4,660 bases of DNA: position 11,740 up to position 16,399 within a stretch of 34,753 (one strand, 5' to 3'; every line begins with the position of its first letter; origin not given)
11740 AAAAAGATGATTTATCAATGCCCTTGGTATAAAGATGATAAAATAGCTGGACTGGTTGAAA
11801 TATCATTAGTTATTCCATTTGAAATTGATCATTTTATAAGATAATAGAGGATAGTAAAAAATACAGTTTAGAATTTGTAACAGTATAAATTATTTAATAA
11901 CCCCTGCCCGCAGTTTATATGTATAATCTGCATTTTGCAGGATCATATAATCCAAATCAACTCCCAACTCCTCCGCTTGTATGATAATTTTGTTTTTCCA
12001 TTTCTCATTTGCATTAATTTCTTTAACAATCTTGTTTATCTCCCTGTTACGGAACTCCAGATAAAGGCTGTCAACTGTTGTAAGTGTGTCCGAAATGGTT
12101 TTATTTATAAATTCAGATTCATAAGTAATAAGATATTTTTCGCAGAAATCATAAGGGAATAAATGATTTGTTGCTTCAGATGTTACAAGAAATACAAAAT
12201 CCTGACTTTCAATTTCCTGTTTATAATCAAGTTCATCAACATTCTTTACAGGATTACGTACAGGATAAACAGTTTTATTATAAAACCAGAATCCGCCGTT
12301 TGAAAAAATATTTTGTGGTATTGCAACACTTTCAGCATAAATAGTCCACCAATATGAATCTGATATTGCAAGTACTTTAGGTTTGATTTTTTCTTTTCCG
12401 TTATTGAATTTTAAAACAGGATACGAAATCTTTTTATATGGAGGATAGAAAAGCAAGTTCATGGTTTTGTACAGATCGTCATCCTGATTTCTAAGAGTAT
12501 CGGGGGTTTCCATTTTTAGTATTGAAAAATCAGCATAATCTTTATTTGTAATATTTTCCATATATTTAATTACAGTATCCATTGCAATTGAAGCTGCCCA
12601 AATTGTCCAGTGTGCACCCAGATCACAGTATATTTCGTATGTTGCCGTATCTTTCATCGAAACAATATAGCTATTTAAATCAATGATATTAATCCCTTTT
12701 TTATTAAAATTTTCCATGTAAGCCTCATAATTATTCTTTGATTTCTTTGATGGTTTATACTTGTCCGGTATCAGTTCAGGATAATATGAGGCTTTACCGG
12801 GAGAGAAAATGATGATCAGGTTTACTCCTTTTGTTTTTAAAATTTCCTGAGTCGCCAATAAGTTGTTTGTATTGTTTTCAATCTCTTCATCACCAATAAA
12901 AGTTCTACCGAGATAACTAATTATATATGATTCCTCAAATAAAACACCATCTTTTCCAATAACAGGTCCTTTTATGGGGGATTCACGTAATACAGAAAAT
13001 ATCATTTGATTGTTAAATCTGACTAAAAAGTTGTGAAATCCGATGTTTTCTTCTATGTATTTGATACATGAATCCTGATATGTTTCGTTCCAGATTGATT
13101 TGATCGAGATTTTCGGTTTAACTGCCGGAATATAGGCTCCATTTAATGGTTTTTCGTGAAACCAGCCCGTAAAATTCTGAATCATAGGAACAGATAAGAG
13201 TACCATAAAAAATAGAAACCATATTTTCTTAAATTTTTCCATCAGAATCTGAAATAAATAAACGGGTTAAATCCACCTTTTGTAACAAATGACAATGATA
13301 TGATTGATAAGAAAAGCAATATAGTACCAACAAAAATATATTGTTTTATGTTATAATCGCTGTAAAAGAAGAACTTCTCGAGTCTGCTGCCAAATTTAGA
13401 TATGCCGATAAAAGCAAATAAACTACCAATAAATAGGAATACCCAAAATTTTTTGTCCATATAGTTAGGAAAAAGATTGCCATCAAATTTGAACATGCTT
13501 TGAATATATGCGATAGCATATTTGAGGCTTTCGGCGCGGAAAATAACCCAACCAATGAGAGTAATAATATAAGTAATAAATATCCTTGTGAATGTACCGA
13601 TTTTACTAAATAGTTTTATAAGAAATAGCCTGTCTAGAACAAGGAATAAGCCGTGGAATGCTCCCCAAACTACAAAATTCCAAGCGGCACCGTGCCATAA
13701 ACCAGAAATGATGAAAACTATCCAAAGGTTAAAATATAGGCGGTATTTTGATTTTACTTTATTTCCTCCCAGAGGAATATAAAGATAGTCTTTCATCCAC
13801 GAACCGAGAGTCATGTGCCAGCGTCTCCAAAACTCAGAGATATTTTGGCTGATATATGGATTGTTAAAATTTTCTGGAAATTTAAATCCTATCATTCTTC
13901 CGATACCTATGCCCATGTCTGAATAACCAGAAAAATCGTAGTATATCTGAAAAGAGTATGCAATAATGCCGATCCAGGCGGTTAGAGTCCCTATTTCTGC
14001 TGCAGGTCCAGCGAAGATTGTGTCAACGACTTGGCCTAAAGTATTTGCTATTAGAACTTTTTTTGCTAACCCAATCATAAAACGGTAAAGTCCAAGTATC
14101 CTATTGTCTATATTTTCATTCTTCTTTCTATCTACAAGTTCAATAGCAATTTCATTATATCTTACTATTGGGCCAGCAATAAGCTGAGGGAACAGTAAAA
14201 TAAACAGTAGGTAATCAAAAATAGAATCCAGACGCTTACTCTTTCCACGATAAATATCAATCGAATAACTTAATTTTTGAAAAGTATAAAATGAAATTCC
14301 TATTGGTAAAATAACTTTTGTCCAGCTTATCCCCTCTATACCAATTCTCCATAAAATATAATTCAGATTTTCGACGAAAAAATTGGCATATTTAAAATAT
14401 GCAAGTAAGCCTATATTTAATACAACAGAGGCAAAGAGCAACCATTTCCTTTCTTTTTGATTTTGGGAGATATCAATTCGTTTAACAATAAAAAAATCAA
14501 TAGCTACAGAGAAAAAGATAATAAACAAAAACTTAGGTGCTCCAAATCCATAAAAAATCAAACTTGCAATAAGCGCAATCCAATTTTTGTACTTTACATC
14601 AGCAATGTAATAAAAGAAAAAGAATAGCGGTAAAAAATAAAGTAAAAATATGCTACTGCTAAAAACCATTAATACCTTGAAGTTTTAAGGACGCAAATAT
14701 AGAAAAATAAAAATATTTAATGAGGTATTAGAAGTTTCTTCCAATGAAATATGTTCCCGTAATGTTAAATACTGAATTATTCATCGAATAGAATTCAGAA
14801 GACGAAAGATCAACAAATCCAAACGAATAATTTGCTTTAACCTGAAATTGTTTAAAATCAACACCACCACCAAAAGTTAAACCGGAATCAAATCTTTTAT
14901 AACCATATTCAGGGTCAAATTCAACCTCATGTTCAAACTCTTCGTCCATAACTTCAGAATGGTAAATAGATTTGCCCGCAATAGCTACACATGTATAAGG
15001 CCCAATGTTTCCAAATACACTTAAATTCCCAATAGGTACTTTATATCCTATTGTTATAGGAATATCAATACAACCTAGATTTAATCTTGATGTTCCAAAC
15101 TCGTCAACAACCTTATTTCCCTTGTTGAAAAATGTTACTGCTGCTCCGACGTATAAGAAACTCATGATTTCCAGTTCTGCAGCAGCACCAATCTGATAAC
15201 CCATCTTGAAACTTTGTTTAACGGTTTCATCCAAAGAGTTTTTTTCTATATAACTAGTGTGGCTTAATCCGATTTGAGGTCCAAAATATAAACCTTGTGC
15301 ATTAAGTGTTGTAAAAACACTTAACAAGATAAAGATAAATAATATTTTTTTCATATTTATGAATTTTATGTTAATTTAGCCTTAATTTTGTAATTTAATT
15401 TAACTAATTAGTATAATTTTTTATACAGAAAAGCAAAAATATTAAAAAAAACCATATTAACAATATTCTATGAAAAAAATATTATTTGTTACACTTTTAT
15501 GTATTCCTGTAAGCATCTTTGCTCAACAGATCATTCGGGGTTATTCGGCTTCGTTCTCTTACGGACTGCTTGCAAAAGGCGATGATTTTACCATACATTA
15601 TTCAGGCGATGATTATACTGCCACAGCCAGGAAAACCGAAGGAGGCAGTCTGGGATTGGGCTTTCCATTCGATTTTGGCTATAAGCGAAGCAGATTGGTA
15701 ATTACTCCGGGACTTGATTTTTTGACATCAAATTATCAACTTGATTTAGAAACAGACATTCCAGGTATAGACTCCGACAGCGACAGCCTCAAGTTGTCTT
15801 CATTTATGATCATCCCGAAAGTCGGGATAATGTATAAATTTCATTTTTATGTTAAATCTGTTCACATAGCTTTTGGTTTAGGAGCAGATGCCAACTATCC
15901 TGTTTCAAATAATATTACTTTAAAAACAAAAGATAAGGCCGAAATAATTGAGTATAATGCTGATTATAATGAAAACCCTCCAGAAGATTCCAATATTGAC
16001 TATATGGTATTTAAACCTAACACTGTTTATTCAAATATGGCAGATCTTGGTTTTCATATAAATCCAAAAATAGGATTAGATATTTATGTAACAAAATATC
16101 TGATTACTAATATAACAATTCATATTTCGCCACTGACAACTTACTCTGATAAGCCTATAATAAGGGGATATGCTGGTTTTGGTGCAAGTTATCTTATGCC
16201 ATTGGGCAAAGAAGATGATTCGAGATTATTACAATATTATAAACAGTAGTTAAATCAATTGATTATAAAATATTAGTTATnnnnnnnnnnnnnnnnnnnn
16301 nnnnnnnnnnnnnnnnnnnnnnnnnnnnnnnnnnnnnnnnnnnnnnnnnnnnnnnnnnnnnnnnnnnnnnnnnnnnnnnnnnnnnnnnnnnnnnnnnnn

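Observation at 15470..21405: All-exported three-gene cassette built around a WD40-caspase (peptidase C14) protein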

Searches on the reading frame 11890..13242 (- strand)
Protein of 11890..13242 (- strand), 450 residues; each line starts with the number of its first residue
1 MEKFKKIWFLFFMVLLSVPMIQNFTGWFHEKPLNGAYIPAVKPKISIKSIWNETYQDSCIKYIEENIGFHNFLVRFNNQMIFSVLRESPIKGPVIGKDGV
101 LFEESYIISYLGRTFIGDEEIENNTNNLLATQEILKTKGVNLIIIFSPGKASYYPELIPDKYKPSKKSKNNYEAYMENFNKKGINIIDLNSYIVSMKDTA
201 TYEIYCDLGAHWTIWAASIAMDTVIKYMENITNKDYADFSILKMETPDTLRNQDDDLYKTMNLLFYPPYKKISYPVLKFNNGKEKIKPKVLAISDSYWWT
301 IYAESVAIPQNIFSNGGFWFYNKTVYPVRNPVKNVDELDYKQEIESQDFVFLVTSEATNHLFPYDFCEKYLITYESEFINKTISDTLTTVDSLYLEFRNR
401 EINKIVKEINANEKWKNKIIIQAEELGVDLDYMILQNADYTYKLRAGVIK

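Call 82: search_protein_families(library=pfam, proteins=[window:11890-13242:-], max_evalue=0.00001)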
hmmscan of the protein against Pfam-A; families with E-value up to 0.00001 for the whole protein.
window:11890-13242:- (450 aa): 1 family
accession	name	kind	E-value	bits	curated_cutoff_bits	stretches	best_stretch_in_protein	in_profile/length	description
PF16822.11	ALGX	-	1.3e-13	51.7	26.5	1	94-231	2-133/268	SGNH hydrolase-like domain, acetyltransferase AlgX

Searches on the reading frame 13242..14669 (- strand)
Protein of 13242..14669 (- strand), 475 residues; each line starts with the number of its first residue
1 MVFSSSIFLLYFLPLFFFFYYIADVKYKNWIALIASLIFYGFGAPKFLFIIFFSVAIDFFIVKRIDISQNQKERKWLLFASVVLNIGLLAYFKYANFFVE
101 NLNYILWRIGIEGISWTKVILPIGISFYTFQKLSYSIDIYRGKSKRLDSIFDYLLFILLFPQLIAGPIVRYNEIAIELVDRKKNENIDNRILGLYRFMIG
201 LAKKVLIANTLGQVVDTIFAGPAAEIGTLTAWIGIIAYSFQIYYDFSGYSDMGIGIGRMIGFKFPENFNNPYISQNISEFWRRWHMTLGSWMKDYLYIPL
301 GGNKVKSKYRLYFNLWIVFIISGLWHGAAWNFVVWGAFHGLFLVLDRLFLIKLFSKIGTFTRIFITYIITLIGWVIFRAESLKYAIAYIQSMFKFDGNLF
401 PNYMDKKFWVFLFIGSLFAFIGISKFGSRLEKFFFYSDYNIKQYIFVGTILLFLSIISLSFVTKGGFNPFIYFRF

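Call 82: search_protein_families(library=pfam, proteins=[window:13242-14669:-], max_evalue=0.00001)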
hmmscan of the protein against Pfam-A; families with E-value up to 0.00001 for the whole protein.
window:13242-14669:- (475 aa): 2 families
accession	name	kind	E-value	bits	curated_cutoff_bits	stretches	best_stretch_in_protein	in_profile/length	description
PF03062.24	MBOAT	-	4.4e-32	112.1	27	1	149-376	80-323/337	MBOAT, membrane-bound O-acyltransferase family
PF13813.11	MBOAT_2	-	8e-07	29.7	25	1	265-329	2-67/85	Membrane bound O-acyl transferase family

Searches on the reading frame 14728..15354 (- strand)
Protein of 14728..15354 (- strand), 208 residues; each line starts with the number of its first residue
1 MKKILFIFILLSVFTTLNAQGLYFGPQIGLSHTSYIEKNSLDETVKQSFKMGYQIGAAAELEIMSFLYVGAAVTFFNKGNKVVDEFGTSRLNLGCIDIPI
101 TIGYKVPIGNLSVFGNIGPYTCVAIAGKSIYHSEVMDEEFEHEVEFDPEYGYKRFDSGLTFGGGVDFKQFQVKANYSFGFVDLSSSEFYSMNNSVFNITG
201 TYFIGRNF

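Call 3: search_protein_families(library=pfam, proteins=[window:14728-15354:-], max_evalue=0.1)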
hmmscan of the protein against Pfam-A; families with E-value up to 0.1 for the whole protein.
window:14728-15354:- (208 aa): 2 families
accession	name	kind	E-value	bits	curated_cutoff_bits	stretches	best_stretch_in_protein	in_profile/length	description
PF13568.12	OMP_b-brl_2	-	9.8e-16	58.8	27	1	19-184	2-174/175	Outer membrane protein beta-barrel domain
PF13505.12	OMP_b-brl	-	2.7e-07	31.4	28.7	1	6-199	1-170/175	Outer membrane protein beta-barrel domain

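Call 4: search_protein_families(library=ncbifam, proteins=[window:14728-15354:-], max_evalue=0.1)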
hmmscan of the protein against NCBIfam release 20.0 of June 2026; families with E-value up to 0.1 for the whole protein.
window:14728-15354:- (208 aa): 1 family
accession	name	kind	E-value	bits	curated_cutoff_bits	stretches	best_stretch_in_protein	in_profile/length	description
NF049866.1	outer_TDE1717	subfamily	1.6e-10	41.3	135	1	1-194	1-189/210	TDE1717 family outer membrane beta-barrel protein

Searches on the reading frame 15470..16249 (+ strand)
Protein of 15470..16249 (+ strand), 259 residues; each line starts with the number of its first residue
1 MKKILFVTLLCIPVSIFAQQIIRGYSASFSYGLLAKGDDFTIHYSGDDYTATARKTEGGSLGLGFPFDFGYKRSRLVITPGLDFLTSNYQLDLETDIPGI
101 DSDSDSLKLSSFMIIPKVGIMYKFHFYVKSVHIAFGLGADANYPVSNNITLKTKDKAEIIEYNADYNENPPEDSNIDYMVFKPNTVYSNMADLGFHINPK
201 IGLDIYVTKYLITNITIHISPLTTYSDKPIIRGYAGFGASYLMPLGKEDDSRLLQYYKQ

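Call 3: search_protein_families(library=pfam, proteins=[window:15470-16249:+], max_evalue=0.1)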
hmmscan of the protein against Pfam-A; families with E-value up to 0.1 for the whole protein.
window:15470-16249:+ (259 aa): 0 families

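Call 4: search_protein_families(library=ncbifam, proteins=[window:15470-16249:+], max_evalue=0.1)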
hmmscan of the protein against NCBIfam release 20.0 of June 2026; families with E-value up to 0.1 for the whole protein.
window:15470-16249:+ (259 aa): 1 family
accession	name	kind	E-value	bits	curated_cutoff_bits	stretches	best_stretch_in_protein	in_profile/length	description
NF049866.1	outer_TDE1717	subfamily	0.0051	16.8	135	1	1-167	1-147/210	TDE1717 family outer membrane beta-barrel protein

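Call 24: find_homologous_proteins(query=window:15470-16249:+, max_evalue=0.001)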
Query window:15470-16249:+ (259 aa): 40 proteins with E <= 0.001 among 944 candidates.
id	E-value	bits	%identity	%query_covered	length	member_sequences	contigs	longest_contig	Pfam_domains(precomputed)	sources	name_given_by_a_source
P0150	2.5e-169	579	100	100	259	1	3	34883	-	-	-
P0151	6.6e-136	470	80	100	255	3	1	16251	-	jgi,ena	-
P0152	3.5e-131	454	79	100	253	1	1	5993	-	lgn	-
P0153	1.6e-128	446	76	100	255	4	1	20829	-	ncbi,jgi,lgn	jgi:hypothetical protein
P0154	3.4e-109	382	65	100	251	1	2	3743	-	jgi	jgi:hypothetical protein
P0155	1.7e-108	380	66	100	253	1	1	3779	-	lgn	-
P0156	4.2e-107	376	66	100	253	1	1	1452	-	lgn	-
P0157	6.3e-107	375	65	100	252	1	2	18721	-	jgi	jgi:hypothetical protein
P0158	2.6e-106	373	65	100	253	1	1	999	-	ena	-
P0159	1.3e-105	371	64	100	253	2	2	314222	-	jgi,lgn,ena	-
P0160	4.1e-105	369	61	100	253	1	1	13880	-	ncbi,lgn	-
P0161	6.7e-105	368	65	100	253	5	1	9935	-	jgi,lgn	jgi:hypothetical protein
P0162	2.6e-104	366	65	100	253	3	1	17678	-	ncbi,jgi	jgi:hypothetical protein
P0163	3.7e-104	366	65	100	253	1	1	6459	-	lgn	-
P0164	5.5e-104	365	65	100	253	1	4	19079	-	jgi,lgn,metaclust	metaclust:\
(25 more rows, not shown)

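Call 35: predict_structure(alignment_id=A1)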
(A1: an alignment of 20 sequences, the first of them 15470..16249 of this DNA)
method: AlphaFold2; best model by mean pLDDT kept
length: 259 residues; sequences in the alignment: 20
mean_pLDDT: 80.6   pTM: 0.73
mean pLDDT of the five models: 80.6, 79.1, 79.0, 75.4, 66.0
residues with pLDDT >= 90: 86; 70-90: 123; 50-70: 34; < 50: 16
segments of 3 or more residues with pLDDT < 50: 247-259
pLDDT, mean of each block of 10 residues (from residue 1): 72 54 86 81 86 88 90 90 92 77 72 95 91 94 92 77 78 79 81 88 90 90 60 83 62 44
secondary structure, 60 per line:
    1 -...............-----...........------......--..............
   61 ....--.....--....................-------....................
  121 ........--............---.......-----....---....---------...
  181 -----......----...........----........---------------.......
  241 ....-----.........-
elements in order: H2-16 E22-32 E39-44 E47-64 E67-71 E74-93 H101-106 E107-128 E131-142 E146-152 E158-161 H165-168 E178-180 H186-191 E196-206 E211-218 E234-244 H250-258
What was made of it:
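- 16205..16246 (+): Conserved C-terminal tail of ORF1 (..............; family motif LQ[YQF]YK) beyond the last barrel strand. Proposed periplasmic docking motif. Low-confidence helix outside the barrel in the model (call 35).
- On Outer-membrane beta-barrel protein, for ORF1: AF2 pLDDT 80.6 and nearly all beta (call 35).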

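Call 38: fold_search(model_id=the predicted structure, library=pdb)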
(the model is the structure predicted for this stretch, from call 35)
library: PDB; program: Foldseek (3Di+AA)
matches with E <= 10: 794; with E <= 0.001: 25
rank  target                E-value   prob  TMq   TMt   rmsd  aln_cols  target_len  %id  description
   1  9nh2_A                2.3e-05  1.00  0.42  0.47   7.0       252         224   12  In situ cryo-EM structure of porin III of the Legionella Dot/Icm T4SS machine (released 2025-09-17)
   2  3slt                  3.0e-05  1.00  0.28  0.25  19.4       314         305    7  Pre-cleavage Structure of the Autotransporter EspP - N1023S Mutant (released 2011-11-16)
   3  3slo                  5.0e-05  1.00  0.30  0.26  18.9       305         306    8  Pre-cleavage Structure of the Autotransporter EspP - N1023D mutant (released 2011-11-16)
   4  9nh1_B                5.3e-05  1.00  0.34  0.33  12.9       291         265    5  In situ cryo-EM structure of porin I of the Legionella Dot/Icm T4SS machine (released 2025-09-17)
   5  3slj                  5.3e-05  1.00  0.29  0.26  19.1       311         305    8  Pre-cleavage Structure of the Autotransporter EspP - N1023A mutant (released 2011-11-16)
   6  2f1v_A                8.1e-05  1.00  0.33  0.43  10.3       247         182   11  Outer membrane protein OmpW (released 2006-01-24)
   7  2x56                  1.5e-04  1.00  0.32  0.31   9.7       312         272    6  Yersinia Pestis Plasminogen Activator Pla (Native) (released 2010-07-28)
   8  2f1t_A                1.8e-04  1.00  0.32  0.42  11.2       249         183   11  Outer membrane protein OmpW (released 2006-01-24)
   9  4mee                  1.9e-04  0.89  0.23  0.21  22.2       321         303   10  Crystal structure of the transport unit of the autotransporter AIDA-I from Escherichia coli (released 2014-06-04)
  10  3qrc_A                2.2e-04  1.00  0.35  0.53   8.9       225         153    8  The crystal structure of Ail, the attachment invasion locus protein of Yersinia pestis, in complex with the heparin an (released 2011-11-23)
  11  3qrc_B                2.2e-04  1.00  0.35  0.52   9.0       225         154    8  The crystal structure of Ail, the attachment invasion locus protein of Yersinia pestis, in complex with the heparin an (released 2011-11-23)
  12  9fzd_A                2.6e-04  1.00  0.39  0.52   7.1       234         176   10  Structure of OmpA-long in complex with nanobody Nb39 (released 2024-07-17)
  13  9nh1_A                2.6e-04  1.00  0.34  0.35   9.7       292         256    7  In situ cryo-EM structure of porin I of the Legionella Dot/Icm T4SS machine (released 2025-09-17)
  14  1uyo                  2.7e-04  0.90  0.24  0.23  20.9       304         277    8  Translocator domain of autotransporter NalP from Neisseria meningitidis (released 2004-03-19)
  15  7xw0_B                2.9e-04  1.00  0.34  0.34   9.1       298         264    8  Crystal structure of pOmpT (released 2023-05-31)
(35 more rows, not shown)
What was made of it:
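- On Outer-membrane beta-barrel protein, for ORF1: All 25 Foldseek hits with E <= 1e-3 are outer-membrane barrels (call 38).
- AF2 model plus Foldseek (calls 35, 38).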

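Call 59: search_protein_families(library=padloc, proteins=[window:15470-16249:+], max_evalue=0.01)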
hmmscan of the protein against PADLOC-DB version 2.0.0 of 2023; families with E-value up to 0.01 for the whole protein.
window:15470-16249:+ (259 aa): 0 families
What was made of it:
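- No specific defence-system model matched (call 59).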

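Call 60: find_related_loci(query=A1, collection=metagenome_contigs, flank=5000)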
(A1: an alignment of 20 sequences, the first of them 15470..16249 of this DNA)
Query A1 (259 aa) in metagenome_contigs; peptide patterns used: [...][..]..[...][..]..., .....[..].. (x = any residue, [..] = any of these).
190 stretches matched a pattern; 12 encode a relative of the query (tblastn E <= 1e-3); 12 distinct loci.
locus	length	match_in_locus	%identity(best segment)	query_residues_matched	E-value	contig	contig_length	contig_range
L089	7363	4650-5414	80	1-259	4e-141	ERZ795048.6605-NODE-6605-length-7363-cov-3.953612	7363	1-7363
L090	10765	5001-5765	75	1-259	4e-132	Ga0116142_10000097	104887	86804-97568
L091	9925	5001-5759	65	1-259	3e-110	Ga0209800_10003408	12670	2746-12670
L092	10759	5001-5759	65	1-259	3e-110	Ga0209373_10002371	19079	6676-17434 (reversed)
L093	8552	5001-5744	63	1-259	2e-107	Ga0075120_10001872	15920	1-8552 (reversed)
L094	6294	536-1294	61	1-259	8e-102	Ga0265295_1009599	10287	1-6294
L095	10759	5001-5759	61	1-259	5e-101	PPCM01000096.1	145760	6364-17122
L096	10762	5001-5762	49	1-259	1e-81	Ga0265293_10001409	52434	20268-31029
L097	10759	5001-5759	46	1-259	5e-77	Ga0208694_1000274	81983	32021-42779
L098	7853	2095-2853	46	1-259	1e-76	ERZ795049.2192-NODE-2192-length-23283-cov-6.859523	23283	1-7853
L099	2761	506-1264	33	4-259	1e-45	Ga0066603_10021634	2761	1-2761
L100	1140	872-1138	81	1-89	1e-42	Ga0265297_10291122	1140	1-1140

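Call 72: search_protein_representatives(alignment_id=A1)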
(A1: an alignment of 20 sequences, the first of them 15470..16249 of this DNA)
Query: 20 sequences, 253 profile positions. Proteins with E-value up to 0.001 (for the whole library): 17; up to 1e-10: 15; up to 1e-30: 12. The best 17 are listed.
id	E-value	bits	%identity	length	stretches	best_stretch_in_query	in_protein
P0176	5.3e-123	425.9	-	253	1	1-253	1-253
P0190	1.2e-83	296.9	-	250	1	1-253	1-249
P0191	2.4e-83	296.0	-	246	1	1-253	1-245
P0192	5.1e-68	245.7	-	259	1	1-252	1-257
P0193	1.4e-60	221.3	-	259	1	5-253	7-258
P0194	4.3e-56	206.7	-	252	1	1-253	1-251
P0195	5.1e-53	196.6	-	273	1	1-253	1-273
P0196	6.3e-46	173.3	-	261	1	1-253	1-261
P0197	2.7e-43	164.7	-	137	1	115-253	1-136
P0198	5.2e-43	163.8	-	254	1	1-253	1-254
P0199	5.8e-42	160.4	-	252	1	1-253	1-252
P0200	8.5e-36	140.2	-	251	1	4-253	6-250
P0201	6.2e-27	111.1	-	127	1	121-252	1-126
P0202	1.8e-17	80.1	-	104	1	158-253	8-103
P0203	1.4e-11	60.8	-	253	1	4-145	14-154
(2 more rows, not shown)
